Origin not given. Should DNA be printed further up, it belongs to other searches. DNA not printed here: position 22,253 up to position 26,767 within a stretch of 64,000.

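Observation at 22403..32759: Rnf complex apparently co-transcribed with a membrane GHL/DUF4015-like protein and a 1404-aa double HgdC-type activase fusion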

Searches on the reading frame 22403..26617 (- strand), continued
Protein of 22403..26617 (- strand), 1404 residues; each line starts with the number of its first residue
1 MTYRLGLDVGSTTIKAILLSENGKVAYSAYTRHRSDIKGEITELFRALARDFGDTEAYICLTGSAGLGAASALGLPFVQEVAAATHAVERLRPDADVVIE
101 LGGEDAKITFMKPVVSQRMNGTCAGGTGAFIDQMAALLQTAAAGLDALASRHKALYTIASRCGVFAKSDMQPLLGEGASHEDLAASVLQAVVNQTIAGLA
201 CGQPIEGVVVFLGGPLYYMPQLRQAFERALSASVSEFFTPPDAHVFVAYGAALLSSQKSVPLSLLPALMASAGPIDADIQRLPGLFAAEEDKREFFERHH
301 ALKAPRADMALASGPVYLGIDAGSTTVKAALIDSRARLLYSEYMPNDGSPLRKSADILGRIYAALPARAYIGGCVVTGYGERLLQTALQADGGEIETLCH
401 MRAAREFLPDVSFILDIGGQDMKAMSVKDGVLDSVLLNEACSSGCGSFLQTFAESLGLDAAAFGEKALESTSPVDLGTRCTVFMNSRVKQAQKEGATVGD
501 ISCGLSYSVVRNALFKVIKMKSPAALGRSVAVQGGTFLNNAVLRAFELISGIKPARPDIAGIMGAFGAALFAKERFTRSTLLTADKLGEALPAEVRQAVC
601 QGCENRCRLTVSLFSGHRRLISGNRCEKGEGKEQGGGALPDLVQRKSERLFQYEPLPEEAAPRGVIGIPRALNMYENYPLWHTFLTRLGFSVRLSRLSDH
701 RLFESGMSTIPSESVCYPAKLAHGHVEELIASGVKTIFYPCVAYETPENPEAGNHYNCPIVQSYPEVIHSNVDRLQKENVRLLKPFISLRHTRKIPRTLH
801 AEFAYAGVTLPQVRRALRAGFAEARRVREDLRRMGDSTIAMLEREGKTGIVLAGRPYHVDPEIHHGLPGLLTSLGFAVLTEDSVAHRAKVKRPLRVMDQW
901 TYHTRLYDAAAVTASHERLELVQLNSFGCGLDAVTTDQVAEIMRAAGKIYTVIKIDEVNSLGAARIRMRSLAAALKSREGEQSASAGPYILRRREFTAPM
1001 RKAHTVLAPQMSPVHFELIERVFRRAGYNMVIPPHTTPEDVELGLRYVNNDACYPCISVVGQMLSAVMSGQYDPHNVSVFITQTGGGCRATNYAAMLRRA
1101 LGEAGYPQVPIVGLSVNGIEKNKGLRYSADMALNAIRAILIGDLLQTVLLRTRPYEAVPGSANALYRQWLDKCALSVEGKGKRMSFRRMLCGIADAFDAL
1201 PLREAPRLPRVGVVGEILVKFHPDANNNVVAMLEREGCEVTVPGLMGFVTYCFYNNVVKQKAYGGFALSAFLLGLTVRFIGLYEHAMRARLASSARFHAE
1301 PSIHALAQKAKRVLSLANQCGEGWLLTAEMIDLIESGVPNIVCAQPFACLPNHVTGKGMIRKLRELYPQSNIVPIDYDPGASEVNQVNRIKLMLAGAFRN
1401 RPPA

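Call 13: search_solved_structures(query=window:22403-26617:-, max_evalue=0.001)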
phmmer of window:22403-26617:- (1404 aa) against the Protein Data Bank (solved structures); distinct sequences matched with E-value up to 0.001: 5.
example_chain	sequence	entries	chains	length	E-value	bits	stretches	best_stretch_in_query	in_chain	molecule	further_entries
4eht_A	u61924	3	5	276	9e-30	106.1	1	318-575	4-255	Activator of 2-hydroxyisocaproyl-CoA dehydratase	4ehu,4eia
9gai_D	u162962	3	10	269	7.8e-27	96.4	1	319-574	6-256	3-methylbenzoyl-CoA reductase alpha subunit MbdQ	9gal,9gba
1hux_A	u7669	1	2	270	9.9e-26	92.7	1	318-579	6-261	ACTIVATOR OF (R)-2-HYDROXYGLUTARYL-COA DEHYDRATASE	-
7yyl_E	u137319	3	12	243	2.7e-17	64.8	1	6-256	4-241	Putative CoA-substrate-specific enzyme activase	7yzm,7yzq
9gai_C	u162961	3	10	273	1.5e-15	59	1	318-572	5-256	3-methylbenzoyl-CoA reductase delta subunit MbdP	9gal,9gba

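Call 14: find_encoding_contigs(protein=P0001, flank=10000, max_places=3)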
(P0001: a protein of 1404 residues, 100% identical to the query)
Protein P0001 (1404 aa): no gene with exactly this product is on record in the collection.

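Call 15: find_encoding_contigs(protein=P0004, flank=10000, max_places=2)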
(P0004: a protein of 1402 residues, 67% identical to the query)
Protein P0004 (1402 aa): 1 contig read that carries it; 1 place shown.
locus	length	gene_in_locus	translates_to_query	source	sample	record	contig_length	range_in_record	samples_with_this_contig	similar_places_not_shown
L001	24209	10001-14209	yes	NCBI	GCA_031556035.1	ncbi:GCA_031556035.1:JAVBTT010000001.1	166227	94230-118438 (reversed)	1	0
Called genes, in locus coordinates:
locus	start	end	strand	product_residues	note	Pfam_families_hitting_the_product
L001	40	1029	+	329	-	PF00248:Aldo_ket_red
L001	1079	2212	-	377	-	PF00395:SLH (faint)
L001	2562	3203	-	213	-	PF06971:Put_DNA-bind_N, PF02629:CoA_binding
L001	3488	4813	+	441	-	PF13375:RnfC_N, PF01512:Complex1_51K, PF10531:SLBB, PF12838:Fer4_7 (weak), PF13183:Fer4_8 (faint), PF13187:Fer4_9 (weak), PF13237:Fer4_10 (weak)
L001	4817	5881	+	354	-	PF03116:NQR2_RnfD_RnfE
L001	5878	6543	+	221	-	PF04205:FMN_bind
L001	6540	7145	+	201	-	PF02508:Rnf-Nqr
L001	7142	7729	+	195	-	PF02508:Rnf-Nqr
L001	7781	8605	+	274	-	PF04060:FeS, PF12838:Fer4_7 (weak), PF13187:Fer4_9 (weak), PF13237:Fer4_10 (weak), PF14697:Fer4_21 (weak), PF00037:Fer4 (weak), PF12838:Fer4_7, PF13187:Fer4_9, +6 more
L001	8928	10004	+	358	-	PF13200:DUF4015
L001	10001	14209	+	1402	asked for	PF01869:BcrAD_BadFG, PF09989:DUF2229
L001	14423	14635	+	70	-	PF06289:FlbD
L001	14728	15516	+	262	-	PF20560:MotA_N, PF01618:MotA_ExbB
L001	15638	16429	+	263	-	PF13677:MotB_plug, PF00691:OmpA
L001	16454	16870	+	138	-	PF03748:FliL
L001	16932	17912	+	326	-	PF02154:FliM, PF01052:FliMN_C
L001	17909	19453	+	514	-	PF13690:CheX (faint), PF04509:CheC, PF01052:FliMN_C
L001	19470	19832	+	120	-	PF00072:Response_reg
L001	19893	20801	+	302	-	PF04347:FliO (faint)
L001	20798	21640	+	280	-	PF00813:FliP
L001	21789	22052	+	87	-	PF01313:Bac_export_3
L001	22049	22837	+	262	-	PF01311:Bac_export_1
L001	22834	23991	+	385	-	PF01312:Bac_export_2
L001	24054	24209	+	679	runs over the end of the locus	PF00771:FHIPEP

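Call 16: find_encoding_contigs(protein=P0017, flank=10000, max_places=2)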
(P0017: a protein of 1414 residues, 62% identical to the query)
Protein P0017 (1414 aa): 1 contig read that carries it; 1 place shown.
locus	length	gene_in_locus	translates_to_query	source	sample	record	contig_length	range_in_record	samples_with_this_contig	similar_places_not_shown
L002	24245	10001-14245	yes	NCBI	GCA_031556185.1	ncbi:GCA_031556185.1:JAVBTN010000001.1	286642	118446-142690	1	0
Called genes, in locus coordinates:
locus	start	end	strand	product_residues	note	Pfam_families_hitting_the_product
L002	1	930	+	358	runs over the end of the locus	PF00437:T2SSE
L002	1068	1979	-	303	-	PF01180:DHO_dh, PF01207:Dus (faint)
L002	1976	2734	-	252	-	PF10418:DHODB_Fe-S_bind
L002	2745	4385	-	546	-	PF13240:Zn_Ribbon_1 (faint), PF25302:NADase_transloc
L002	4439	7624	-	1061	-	PF25596:CPSase_L_D1, PF02786:CPSase_L_D2, PF02787:CPSase_L_D3, PF25596:CPSase_L_D1, PF02786:CPSase_L_D2, PF07478:Dala_Dala_lig_C, PF15632:ATPgrasp_Ter, PF02142:MGS, +3 more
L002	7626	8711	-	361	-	PF00988:CPSase_sm_chain, PF00117:GATase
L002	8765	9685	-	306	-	PF00215:OMPdecase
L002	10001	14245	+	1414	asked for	PF01869:BcrAD_BadFG, PF09989:DUF2229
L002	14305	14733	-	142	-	PF00571:CBS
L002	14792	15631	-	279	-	PF14697:Fer4_21 (faint), PF12838:Fer4_7 (weak), PF13237:Fer4_10 (faint), PF13484:Fer4_16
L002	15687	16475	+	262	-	PF00892:EamA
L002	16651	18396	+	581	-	PF12229:PG_binding_4, PF04294:VanW, PF07501:G5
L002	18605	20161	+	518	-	-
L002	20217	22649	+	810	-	PF00343:Phosphorylase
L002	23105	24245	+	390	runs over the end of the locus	PF07833:Cu_amine_oxidN1, PF14504:CAP_assoc_N, PF00188:CAP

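Call 17: find_encoding_contigs(protein=P0034, flank=10000, max_places=2)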
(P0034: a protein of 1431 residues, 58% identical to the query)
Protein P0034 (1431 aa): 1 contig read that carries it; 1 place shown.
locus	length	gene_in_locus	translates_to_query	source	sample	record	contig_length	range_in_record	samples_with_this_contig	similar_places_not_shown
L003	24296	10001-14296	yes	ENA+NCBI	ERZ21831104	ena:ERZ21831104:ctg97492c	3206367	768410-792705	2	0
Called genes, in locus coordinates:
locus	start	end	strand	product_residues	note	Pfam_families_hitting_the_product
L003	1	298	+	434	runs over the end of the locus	PF18960:DUF5702 (weak)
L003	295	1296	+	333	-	PF21111:CDI_toxin_EC869_like (weak)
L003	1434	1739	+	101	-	PF01371:Trp_repressor, PF13384:HTH_23 (weak)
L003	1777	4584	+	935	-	PF07517:SecA_DEAD, PF00270:DEAD (weak), PF01043:SecA_PP_bind, PF21090:P-loop_SecA, PF07516:SecA_SW, PF02810:SEC-C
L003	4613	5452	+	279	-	PF01048:PNP_UDP_1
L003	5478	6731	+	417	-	PF05221:AdoHcyase, PF02826:2-Hacid_dh_C, PF00670:AdoHcyase_NAD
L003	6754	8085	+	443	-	PF01979:Amidohydro_1, PF07969:Amidohydro_3 (weak)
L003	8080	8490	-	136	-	-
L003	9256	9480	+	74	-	PF00403:HMA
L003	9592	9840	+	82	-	-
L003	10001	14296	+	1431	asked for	PF01869:BcrAD_BadFG, PF09989:DUF2229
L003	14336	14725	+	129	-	PF01042:Ribonuc_L-PSP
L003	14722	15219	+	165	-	PF07155:ECF-ribofla_trS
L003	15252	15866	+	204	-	PF07638:Sigma70_ECF (weak), PF04542:Sigma70_r2, PF08281:Sigma70_r4_2, PF04545:Sigma70_r4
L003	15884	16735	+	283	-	-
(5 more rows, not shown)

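Call 18: find_related_loci(query=window:22403-26617:-, collection=genome_contigs, flank=10000)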
Query window:22403-26617:- (1404 aa) in genome_contigs; peptide patterns used: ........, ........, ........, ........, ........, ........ (x = any residue, [..] = any of these).
600 stretches matched a pattern (row limit reached: there are more); 598 encode a relative of the query (tblastn E <= 1e-3); the best 80 are kept; 80 distinct loci.
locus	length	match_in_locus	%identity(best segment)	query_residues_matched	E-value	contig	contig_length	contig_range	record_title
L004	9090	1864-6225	53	3-1397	0e+0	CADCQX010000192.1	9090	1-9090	MAG: Ruminococcaceae bacterium isolate RUG14894 genome assembly, contig: RUG14894_asm_192, whole genome shotgun sequence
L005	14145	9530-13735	55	4-1400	0e+0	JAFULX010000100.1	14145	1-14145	MAG: Clostridia bacterium isolate RGIG4614 Roe_deer_Rectum-4__c244483, whole genome shotgun sequence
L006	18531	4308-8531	54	4-1400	0e+0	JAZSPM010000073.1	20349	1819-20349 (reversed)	MAG: Candidatus Ornithomonoglobus sp. isolate T1900044546_TS20190012.MAGScoT_cleanbin_000008 SGB_141_k141_881769, whole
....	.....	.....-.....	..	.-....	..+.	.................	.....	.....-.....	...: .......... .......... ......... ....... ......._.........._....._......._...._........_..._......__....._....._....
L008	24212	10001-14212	53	4-1400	0e+0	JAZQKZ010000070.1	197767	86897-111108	MAG: Clostridia bacterium isolate T1900044612_TS20190078.MAGScoT_cleanbin_000002 SGB_811_k141_2387414, whole genome shot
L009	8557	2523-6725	54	3-1399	0e+0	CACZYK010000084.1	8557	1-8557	MAG: uncultured Clostridium sp. isolate RUG13060 genome assembly, contig: RUG13060_asm_84, whole genome shotgun sequence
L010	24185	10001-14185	55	2-1398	0e+0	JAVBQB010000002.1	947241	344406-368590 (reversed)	MAG: Oscillospiraceae bacterium isolate EPI_MAG_00155 c_000012296558, whole genome shotgun sequence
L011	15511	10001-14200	53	5-1400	0e+0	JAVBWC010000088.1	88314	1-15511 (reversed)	MAG: Clostridiaceae bacterium isolate ZNE14_Bin52 all_Scaff017857, whole genome shotgun sequence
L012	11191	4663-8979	53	4-1400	0e+0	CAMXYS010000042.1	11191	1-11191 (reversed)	MAG TPA_asm: uncultured Clostridia bacterium isolate SRR17635715_bin.6_metaWRAP_v1.3_MAG genome assembly, contig: ERZ142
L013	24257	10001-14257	52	5-1400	0e+0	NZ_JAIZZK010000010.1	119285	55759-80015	Clostridium algoriphilum strain DSM 16153 contig00010, whole genome shotgun sequence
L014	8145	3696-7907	53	1-1400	0e+0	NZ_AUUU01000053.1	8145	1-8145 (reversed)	Clostridium sp. LS contig_54, whole genome shotgun sequence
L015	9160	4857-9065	54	5-1400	0e+0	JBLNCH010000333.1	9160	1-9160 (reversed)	MAG: Bacillota bacterium isolate MAG130 PRJNA950955_bin37_renamed_332, whole genome shotgun sequence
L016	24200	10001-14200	53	4-1400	0e+0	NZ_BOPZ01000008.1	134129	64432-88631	Clostridium polyendosporum strain JCM 30710 sequence008, whole genome shotgun sequence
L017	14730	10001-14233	53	5-1404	0e+0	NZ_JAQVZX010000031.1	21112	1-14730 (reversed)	MAG: Syntrophomonas sp. isolate STF2_183 NODE_6078_length_21112_cov_18.547343_Sandtown_F2, whole genome shotgun sequence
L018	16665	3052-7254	53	2-1400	0e+0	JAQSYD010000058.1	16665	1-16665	MAG: Clostridia bacterium isolate L_E1_T20_A_bin.75 scaffold_5242, whole genome shotgun sequence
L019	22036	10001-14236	54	4-1404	0e+0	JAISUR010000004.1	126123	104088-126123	MAG: Propionibacteriaceae bacterium isolate Md513_bin89 k119_522733, whole genome shotgun sequence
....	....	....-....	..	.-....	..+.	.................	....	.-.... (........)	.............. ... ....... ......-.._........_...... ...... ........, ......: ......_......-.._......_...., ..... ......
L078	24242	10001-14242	51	3-1404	0e+0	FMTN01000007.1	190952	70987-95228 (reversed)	Lachnospiraceae bacterium C10 genome assembly, contig: IE06DRAFT_scaffold00002.2, whole genome shotgun sequence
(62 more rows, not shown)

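Call 21: find_encoding_contigs(protein=P0005, flank=10000, max_places=1)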
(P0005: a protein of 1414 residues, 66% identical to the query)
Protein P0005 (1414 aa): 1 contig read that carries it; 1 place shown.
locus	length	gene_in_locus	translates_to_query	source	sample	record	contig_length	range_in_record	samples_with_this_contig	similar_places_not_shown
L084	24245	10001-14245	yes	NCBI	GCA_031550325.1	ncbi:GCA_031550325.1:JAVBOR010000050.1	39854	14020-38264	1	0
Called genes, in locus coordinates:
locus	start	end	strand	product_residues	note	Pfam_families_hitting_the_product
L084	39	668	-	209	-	PF04263:TPK_catalytic, PF04265:TPK_B1_binding (weak)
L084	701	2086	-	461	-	PF14286:DHHW, PF16822:ALGX (faint)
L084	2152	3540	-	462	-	PF03062:MBOAT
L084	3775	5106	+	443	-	PF13375:RnfC_N, PF01512:Complex1_51K, PF10531:SLBB, PF13187:Fer4_9 (faint), PF13237:Fer4_10, PF12838:Fer4_7 (weak), PF13183:Fer4_8 (faint)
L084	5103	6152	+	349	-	PF03116:NQR2_RnfD_RnfE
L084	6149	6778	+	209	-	PF04205:FMN_bind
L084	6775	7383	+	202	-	PF02508:Rnf-Nqr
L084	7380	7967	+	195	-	PF02508:Rnf-Nqr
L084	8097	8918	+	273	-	PF04060:FeS, PF13187:Fer4_9 (weak), PF13237:Fer4_10 (weak), PF14697:Fer4_21 (weak), PF12838:Fer4_7, PF00037:Fer4 (weak), PF12838:Fer4_7, PF13187:Fer4_9 (weak), +7 more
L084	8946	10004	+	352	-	PF13200:DUF4015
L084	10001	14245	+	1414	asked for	PF01548:DEDD_Tnp_IS110 (faint), PF01869:BcrAD_BadFG, PF09989:DUF2229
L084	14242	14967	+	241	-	PF01144:CoA_trans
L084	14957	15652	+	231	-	PF01144:CoA_trans, PF13336:AcetylCoA_hyd_C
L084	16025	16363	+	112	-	PF03551:PadR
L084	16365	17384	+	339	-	PF22564:HAAS (weak)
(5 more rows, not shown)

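Call 22: find_encoding_contigs(protein=P0010, flank=10000, max_places=1)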
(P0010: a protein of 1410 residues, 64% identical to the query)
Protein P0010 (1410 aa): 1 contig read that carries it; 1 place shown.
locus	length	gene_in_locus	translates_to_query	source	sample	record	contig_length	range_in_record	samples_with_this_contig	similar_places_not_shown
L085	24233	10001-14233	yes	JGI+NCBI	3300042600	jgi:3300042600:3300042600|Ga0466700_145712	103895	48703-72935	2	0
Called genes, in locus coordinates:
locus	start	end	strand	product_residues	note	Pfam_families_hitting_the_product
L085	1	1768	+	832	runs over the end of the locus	PF00521:DNA_topoisoIV, PF03989:DNA_gyraseA_C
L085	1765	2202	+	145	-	PF00075:RNase_H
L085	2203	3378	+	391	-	PF00266:Aminotran_5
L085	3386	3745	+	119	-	PF01592:NifU_N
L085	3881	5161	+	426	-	PF13375:RnfC_N, PF01512:Complex1_51K, PF10531:SLBB, PF12797:Fer4_2 (faint), PF13237:Fer4_10, PF12838:Fer4_7, PF13183:Fer4_8 (weak), PF13187:Fer4_9, +4 more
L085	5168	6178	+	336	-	PF03116:NQR2_RnfD_RnfE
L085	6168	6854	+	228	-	-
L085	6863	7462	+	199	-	PF02508:Rnf-Nqr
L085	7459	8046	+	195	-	PF02508:Rnf-Nqr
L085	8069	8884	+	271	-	PF04060:FeS, PF13187:Fer4_9 (weak), PF13237:Fer4_10 (weak), PF14697:Fer4_21 (weak), PF12838:Fer4_7 (weak), PF00037:Fer4 (weak), PF12797:Fer4_2 (weak), PF12837:Fer4_6 (weak), +2 more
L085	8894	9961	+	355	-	PF13200:DUF4015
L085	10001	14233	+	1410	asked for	PF01869:BcrAD_BadFG, PF09989:DUF2229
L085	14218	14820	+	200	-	-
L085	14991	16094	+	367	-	PF17853:GGDEF_2, PF13556:HTH_30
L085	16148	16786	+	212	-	PF00005:ABC_tran, PF13304:AAA_21 (faint)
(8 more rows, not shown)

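Call 23: find_encoding_contigs(protein=P0003, flank=10000, max_places=1)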
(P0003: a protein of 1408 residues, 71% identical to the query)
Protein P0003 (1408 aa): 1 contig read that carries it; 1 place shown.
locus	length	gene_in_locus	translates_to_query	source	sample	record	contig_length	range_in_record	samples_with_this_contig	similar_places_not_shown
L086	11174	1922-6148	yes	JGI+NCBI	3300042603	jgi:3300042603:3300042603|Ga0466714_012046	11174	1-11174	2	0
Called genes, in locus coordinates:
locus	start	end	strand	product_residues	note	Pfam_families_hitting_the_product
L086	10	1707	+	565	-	PF02421:FeoB_N, PF17910:FeoB_Cyto, PF07670:Gate, PF07664:FeoB_C, PF07670:Gate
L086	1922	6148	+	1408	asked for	PF01548:DEDD_Tnp_IS110 (faint), PF01869:BcrAD_BadFG, PF09989:DUF2229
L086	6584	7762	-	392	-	PF01996:F420_ligase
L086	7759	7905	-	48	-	-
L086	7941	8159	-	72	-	-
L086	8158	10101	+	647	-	PF12849:PBP_like_2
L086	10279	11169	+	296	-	PF01545:Cation_efflux, PF16916:ZT_dimer (weak)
